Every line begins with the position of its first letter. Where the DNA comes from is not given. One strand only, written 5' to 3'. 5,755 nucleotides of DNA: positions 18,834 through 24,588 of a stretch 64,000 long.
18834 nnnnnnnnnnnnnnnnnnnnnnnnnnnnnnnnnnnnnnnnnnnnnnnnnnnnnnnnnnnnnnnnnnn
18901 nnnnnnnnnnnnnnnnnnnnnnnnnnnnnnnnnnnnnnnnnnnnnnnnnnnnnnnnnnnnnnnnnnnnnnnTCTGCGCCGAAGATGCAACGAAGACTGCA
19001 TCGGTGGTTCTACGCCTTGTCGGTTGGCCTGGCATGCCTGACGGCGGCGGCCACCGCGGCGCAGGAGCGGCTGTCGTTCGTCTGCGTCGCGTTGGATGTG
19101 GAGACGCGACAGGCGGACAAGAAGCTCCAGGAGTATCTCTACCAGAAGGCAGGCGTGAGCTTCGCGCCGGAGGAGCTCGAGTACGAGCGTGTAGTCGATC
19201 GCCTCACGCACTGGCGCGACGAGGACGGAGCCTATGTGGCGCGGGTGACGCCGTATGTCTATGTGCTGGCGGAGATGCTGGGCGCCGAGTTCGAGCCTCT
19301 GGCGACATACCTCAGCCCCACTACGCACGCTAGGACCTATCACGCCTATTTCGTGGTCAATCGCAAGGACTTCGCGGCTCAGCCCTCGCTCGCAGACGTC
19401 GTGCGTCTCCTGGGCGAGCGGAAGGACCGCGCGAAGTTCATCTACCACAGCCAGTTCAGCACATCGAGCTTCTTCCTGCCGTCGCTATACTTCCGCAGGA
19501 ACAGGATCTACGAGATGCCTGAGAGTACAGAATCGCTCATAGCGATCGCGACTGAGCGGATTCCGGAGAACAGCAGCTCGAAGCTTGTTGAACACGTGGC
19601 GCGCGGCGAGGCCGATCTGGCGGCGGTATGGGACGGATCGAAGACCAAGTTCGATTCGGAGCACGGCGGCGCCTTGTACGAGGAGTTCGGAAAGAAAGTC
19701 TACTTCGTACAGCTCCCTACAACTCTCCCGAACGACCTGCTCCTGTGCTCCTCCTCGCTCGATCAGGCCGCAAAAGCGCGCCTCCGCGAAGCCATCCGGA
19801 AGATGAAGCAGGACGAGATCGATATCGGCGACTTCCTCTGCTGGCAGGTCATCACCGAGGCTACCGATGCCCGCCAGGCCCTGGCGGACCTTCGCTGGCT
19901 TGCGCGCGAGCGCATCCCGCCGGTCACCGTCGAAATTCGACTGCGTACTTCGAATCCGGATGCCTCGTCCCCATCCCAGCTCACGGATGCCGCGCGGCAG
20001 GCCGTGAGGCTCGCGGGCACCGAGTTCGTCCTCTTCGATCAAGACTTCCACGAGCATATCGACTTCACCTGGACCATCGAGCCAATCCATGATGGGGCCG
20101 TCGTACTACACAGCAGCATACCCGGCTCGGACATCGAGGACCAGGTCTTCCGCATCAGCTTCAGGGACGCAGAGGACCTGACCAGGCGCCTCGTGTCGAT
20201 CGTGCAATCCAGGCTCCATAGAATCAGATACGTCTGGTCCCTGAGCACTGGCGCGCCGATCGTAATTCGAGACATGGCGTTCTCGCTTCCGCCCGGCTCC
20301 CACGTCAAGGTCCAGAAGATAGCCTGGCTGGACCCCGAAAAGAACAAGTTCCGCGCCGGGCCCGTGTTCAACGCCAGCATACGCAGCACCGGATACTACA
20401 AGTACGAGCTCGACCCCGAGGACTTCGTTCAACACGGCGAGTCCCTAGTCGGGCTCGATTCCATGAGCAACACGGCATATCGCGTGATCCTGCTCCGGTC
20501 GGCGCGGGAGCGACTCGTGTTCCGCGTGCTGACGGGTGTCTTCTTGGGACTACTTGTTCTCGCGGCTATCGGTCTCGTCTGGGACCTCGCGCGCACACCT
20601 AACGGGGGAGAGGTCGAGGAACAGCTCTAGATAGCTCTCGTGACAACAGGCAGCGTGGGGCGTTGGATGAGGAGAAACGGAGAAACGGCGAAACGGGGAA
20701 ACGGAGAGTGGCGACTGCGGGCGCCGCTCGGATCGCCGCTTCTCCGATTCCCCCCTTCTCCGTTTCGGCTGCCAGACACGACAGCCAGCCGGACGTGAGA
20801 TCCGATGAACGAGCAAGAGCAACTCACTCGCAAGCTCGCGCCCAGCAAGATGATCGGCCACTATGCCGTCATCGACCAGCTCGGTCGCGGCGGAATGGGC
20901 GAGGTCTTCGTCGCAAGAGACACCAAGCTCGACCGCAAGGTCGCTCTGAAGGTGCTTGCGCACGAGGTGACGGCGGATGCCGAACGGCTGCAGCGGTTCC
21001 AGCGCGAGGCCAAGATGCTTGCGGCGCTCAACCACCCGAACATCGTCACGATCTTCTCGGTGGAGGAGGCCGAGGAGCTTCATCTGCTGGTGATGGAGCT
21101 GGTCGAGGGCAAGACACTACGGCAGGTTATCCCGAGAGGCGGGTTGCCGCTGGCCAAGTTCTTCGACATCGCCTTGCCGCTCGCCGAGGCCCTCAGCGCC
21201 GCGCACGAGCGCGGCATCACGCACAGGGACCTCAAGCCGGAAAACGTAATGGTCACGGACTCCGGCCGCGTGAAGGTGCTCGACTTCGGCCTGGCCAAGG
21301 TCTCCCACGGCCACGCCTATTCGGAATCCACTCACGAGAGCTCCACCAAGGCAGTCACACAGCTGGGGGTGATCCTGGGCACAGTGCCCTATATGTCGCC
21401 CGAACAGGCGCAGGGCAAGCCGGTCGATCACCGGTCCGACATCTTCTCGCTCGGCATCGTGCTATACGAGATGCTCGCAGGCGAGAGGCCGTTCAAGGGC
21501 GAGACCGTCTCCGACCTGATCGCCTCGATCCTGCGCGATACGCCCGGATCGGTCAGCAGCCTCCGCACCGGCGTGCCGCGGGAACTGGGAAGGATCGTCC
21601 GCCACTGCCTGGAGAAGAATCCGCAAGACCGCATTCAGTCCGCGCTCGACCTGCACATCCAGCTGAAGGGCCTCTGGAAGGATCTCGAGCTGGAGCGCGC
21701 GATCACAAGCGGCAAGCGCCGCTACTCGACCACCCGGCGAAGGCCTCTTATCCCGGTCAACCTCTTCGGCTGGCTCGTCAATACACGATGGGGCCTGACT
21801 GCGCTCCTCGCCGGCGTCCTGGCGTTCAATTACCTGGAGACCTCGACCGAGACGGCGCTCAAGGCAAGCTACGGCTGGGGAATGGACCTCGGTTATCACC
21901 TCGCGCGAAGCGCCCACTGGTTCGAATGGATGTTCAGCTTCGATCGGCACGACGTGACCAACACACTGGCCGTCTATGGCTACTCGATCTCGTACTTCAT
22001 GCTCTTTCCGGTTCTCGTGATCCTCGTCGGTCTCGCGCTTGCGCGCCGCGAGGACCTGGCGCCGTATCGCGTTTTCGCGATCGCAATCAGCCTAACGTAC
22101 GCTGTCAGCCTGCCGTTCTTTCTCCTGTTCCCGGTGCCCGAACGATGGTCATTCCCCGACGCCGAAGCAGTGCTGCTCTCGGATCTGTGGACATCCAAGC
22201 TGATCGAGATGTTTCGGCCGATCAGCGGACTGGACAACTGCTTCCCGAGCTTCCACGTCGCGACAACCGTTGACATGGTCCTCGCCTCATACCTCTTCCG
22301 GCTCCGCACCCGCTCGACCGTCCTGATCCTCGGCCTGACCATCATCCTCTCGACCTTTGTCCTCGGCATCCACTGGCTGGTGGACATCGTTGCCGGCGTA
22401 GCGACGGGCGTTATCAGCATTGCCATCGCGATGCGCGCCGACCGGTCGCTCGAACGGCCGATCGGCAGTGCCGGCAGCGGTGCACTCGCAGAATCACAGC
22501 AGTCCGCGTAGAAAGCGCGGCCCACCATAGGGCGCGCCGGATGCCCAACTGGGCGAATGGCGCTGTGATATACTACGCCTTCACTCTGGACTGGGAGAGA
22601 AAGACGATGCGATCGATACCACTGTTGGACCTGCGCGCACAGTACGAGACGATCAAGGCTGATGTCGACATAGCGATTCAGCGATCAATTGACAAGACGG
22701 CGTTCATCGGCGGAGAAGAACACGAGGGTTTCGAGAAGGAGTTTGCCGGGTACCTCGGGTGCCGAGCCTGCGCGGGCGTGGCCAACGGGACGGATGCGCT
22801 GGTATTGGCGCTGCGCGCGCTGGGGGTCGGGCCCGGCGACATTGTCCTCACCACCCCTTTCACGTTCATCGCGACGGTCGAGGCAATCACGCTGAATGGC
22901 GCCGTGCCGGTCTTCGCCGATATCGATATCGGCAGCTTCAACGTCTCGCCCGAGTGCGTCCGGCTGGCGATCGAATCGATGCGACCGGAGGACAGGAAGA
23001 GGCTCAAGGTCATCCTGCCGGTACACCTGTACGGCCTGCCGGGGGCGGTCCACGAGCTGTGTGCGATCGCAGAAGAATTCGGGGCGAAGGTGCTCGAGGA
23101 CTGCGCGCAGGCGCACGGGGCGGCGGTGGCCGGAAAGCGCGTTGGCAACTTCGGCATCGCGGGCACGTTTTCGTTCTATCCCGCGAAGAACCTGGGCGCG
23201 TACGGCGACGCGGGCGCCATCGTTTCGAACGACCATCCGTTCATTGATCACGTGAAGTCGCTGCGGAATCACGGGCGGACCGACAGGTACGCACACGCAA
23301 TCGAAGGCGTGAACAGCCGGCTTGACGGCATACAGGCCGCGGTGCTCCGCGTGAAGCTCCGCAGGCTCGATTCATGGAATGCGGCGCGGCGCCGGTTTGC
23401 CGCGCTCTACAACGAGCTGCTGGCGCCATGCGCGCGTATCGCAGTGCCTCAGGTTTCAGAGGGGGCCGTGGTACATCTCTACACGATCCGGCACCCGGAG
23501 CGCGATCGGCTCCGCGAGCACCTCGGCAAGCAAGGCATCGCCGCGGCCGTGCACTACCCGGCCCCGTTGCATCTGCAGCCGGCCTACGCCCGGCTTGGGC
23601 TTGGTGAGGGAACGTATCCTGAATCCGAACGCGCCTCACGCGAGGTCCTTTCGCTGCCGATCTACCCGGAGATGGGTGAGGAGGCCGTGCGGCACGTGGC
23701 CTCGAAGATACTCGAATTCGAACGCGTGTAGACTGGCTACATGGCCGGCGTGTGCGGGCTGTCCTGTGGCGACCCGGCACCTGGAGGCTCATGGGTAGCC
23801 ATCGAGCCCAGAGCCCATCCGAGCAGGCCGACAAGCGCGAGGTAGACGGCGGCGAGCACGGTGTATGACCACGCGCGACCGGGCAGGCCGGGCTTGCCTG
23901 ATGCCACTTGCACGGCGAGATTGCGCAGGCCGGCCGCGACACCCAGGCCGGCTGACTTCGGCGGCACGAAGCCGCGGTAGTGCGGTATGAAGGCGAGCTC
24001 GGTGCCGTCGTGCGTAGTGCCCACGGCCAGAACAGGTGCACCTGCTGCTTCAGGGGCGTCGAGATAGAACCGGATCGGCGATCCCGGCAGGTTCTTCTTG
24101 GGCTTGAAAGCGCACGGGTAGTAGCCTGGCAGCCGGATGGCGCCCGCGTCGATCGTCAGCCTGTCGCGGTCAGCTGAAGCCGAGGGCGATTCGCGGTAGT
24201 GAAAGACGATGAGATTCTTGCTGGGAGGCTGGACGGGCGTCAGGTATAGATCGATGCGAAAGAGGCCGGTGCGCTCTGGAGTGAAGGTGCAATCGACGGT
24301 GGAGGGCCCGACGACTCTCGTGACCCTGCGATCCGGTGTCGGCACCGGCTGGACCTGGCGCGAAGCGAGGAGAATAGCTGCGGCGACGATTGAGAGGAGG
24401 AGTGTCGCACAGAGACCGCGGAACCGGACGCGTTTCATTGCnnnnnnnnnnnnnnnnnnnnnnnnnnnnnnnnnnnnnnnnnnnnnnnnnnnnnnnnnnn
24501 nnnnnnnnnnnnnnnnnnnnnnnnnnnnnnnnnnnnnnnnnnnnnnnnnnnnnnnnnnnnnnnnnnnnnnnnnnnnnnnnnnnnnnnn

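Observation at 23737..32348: One minus-strand gene run links an amino-dideoxyhexose pathway, a polyprenyl-P GT2, a GT-C-like protein and a large secreted protein: candidate extracytoplasmic protein-glycosylation module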

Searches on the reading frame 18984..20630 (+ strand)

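Call 7: search_protein_families(library=pfam, proteins=[window:18984-20630:+], max_evalue=0.01)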
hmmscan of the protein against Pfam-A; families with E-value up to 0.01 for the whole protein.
window:18984-20630:+ (548 aa): 1 family
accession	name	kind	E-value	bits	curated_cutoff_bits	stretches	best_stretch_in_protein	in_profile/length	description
PF12974.12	Phosphonate-bd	-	7.9e-15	55.3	27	1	43-278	14-222/242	ABC transporter, phosphonate, periplasmic substrate-binding protein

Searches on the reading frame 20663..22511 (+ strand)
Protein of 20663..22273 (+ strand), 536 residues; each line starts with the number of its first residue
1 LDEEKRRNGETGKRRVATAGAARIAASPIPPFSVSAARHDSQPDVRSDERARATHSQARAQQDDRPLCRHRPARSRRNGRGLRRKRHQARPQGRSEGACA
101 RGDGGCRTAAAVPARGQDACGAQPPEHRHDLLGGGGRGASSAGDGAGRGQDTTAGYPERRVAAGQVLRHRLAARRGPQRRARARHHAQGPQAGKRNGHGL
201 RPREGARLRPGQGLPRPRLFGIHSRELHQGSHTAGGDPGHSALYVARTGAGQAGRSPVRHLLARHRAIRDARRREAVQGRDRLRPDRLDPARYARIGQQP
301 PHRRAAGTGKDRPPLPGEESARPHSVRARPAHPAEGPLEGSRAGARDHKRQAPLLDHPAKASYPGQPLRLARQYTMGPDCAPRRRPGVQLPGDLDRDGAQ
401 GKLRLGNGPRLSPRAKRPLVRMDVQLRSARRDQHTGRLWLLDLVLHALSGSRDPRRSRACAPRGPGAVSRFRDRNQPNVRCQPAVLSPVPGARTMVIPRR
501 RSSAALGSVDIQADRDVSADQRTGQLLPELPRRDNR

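Call 7: search_protein_families(library=pfam, proteins=[window:20663-22273:+, window:20805-22511:+], max_evalue=0.01)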
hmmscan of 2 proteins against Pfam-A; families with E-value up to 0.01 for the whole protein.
window:20663-22273:+ (536 aa): 0 families

window:20805-22511:+ (568 aa): 6 families
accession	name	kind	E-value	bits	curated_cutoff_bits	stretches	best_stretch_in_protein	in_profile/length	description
PF00069.31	Pkinase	-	7.7e-53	180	31.7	1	20-278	1-253/263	Protein kinase domain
PF07714.23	PK_Tyr_Ser-Thr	-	3e-38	132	23.1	1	23-278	4-250/258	Protein tyrosine and serine/threonine kinase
PF14378.12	PAP2_3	-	1.8e-12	47.9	27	1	375-540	17-189/190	PAP2 superfamily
PF01569.27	PAP2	-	7.6e-11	42.3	27.2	1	424-545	7-124/130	PAP2 superfamily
PF01636.29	APH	-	4.5e-09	36.9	23.2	1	128-167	160-200/239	Phosphotransferase enzyme family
PF03109.22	ABC1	-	6.9e-05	22.5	22.9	1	57-165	112-215/244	ABC1 atypical kinase-like domain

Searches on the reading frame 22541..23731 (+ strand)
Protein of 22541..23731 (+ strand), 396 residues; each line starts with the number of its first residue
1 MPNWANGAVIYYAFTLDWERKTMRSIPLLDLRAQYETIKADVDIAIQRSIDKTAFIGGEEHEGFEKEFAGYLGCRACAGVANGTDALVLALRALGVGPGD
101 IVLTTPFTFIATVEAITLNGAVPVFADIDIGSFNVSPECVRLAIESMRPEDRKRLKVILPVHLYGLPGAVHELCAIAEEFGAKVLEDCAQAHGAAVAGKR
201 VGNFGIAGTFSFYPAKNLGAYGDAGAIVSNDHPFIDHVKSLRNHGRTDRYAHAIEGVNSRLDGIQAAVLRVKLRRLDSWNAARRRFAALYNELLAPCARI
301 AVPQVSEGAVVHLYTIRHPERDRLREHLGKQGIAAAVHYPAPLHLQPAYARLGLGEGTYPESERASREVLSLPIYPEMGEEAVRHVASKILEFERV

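Call 4: search_protein_families(library=pfam, proteins=[window:22541-23731:+], max_evalue=0.01)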
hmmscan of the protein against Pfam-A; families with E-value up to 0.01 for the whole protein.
window:22541-23731:+ (396 aa): 2 families
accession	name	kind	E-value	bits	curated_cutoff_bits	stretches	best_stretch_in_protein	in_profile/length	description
PF01041.23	DegT_DnrJ_EryC1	-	3.8e-107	359.1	19.8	1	41-390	6-359/360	DegT/DnrJ/EryC1/StrS aminotransferase family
PF00155.27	Aminotran_1_2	-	0.00075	19.2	19.7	1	59-332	41-327/361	Aminotransferase class I and II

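Call 5: search_protein_families(library=ncbifam, proteins=[window:22541-23731:+], max_evalue=0.001)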
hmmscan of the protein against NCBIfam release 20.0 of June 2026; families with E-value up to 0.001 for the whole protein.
window:22541-23731:+ (396 aa): 7 families
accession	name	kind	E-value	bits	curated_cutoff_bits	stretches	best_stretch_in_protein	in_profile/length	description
TIGR03588.1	PseC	equivalog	6.1e-64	216.3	423.5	1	42-391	14-377/380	UDP-4-amino-4,6-dideoxy-N-acetyl-beta-L-altrosamine transaminase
TIGR04181.1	NHT_00031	hypoth_equivalog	3.9e-52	177.3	420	1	58-373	29-357/359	LegC family aminotransferase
NF008658.2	PRK11658.1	equivalog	3.6e-49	167.4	631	1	50-390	24-373/379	UDP-4-amino-4-deoxy-L-arabinose aminotransferase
NF008687.0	PRK11706.1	equivalog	4.5e-47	160.6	375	1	68-393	40-373/375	dTDP-4-amino-4,6-dideoxygalactose transaminase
TIGR04427.1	PLP_DesI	equivalog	5.8e-41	140.9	650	1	60-389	53-378/390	dTDP-4-dehydro-6-deoxyglucose aminotransferase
NF011936.0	PRK15407.1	equivalog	5.3e-37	127.6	423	2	40-246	47-252/440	lipopolysaccharide biosynthesis protein RfbH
TIGR02379.1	ECA_wecE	subfamily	7.2e-36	123.7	434.85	1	81-392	53-373/376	dTDP-4-amino-4,6-dideoxy-D-glucose transaminase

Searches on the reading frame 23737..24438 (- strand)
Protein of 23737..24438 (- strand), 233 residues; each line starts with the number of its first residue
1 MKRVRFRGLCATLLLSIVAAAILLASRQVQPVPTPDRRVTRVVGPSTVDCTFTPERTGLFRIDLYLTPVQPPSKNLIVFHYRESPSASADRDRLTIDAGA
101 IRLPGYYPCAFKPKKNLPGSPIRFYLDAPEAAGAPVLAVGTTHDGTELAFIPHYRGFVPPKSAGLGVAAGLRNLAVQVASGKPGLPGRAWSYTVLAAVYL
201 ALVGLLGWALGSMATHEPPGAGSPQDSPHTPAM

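Call 4: search_protein_families(library=pfam, proteins=[window:23737-24438:-], max_evalue=0.01)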
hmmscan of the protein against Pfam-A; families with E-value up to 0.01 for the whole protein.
window:23737-24438:- (233 aa): 0 families

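Call 5: search_protein_families(library=ncbifam, proteins=[window:23737-24438:-], max_evalue=0.001)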
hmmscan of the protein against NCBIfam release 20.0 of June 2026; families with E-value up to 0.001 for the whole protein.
window:23737-24438:- (233 aa): 0 families
